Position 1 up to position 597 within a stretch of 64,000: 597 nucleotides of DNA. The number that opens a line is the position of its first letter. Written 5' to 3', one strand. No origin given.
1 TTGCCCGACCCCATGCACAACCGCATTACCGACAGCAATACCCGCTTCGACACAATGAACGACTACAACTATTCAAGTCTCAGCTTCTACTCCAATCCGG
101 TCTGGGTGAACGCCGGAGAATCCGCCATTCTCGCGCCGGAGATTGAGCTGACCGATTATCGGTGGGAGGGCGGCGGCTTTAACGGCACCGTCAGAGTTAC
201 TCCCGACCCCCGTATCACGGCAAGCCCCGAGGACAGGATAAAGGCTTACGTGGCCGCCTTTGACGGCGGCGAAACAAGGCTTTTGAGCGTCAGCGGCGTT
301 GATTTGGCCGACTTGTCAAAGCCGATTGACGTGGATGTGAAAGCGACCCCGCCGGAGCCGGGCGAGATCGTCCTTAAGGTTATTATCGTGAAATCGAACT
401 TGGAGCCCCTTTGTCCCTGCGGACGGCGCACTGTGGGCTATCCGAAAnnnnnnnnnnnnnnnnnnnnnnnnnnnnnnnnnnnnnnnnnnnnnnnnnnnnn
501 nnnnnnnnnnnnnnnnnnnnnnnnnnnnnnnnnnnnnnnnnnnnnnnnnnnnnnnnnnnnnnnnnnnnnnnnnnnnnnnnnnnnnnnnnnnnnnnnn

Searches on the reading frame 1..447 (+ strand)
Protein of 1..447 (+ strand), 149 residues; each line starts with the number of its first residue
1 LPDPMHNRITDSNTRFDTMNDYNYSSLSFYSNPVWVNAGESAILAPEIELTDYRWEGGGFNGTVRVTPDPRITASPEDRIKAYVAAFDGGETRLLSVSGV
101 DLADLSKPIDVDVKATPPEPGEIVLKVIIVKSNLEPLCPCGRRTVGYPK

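Call 93: search_protein_families(library=pfam, proteins=[window:1-447:+], max_evalue=0.00001)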
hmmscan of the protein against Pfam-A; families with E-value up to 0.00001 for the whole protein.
window:1-447:+ (149 aa): 0 families
